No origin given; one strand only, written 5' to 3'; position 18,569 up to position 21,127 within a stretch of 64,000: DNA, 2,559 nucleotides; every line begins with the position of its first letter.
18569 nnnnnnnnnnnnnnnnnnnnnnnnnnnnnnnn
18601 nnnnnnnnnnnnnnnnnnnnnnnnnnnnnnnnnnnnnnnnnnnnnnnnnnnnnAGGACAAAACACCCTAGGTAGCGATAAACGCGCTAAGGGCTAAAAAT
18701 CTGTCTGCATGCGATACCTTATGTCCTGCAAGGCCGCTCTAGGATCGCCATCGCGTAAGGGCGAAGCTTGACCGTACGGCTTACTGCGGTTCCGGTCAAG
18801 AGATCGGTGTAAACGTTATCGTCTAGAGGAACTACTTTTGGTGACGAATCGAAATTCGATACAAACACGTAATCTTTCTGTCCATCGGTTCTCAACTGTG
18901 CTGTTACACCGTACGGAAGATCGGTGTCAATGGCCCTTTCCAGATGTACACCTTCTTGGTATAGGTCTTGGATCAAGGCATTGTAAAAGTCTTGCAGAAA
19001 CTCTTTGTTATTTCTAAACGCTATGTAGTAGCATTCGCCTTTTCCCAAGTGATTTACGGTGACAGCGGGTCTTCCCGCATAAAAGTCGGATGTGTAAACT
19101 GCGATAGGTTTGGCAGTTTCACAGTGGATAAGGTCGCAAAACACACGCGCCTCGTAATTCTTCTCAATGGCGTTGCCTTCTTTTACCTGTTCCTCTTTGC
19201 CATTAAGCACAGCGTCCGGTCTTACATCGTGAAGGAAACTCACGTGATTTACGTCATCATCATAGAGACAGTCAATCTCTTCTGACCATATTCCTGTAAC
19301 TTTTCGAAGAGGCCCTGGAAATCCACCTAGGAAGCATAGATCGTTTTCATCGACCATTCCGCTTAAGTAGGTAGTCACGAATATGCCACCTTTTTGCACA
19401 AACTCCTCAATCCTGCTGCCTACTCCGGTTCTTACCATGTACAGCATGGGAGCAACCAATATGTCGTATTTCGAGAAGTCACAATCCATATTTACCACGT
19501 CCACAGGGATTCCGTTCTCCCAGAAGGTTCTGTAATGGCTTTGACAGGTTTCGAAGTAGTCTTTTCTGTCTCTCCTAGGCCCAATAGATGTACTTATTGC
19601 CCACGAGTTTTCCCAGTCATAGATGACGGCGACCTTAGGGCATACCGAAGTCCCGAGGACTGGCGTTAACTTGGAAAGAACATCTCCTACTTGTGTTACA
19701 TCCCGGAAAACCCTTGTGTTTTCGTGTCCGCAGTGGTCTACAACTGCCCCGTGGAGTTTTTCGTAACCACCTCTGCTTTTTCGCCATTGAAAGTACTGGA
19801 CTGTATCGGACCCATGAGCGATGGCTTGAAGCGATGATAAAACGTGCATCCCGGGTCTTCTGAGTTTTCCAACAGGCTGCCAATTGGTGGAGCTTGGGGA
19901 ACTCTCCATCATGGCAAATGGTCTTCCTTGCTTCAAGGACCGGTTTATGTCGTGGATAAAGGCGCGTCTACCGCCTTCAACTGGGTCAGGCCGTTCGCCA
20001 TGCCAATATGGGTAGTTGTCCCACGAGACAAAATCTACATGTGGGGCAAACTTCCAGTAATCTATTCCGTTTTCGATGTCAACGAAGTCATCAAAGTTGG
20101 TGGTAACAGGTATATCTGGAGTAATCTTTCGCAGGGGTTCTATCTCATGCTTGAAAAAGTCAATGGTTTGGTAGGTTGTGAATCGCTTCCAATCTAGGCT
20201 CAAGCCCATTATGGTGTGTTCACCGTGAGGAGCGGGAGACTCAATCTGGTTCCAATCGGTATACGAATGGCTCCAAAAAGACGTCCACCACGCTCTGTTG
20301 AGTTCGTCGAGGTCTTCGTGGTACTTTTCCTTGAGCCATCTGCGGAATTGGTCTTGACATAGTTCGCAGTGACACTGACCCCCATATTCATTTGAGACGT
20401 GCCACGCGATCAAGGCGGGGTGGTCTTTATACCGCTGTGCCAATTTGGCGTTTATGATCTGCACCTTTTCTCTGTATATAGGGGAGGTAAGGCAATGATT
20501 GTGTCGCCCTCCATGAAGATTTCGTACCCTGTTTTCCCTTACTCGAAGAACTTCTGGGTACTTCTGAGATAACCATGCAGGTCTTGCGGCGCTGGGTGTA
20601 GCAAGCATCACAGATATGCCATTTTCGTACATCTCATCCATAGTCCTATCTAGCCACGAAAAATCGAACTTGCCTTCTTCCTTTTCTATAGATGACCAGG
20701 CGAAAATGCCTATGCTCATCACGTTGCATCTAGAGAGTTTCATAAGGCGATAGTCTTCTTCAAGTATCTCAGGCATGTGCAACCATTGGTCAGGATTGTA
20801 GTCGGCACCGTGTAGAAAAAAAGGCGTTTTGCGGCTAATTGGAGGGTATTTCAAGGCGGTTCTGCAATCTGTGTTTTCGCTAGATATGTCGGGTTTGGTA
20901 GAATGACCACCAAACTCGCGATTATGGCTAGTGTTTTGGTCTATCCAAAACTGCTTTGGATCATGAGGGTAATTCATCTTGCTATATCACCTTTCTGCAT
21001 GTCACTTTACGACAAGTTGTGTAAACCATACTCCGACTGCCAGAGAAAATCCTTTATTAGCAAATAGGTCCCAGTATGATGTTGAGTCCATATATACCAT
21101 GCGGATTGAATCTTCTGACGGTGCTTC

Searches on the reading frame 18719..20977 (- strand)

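Call 40: search_protein_families(library=pfam, max_evalue=0.00001, proteins=[window:18719-20977:-])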
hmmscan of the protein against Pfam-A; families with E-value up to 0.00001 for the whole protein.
window:18719-20977:- (752 aa): 3 families
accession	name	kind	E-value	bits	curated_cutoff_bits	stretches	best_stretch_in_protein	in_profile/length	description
PF02449.21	Glyco_hydro_42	-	3.4e-154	514.2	21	1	59-436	1-375/376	Beta-galactosidase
PF08532.16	Glyco_hydro_42M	-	1.9e-74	250.1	25.8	1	448-671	2-203/207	Beta-galactosidase trimerisation domain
PF08533.16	Glyco_hydro_42C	-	1.6e-11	44.2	21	1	690-747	1-57/58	Beta-galactosidase C-terminal domain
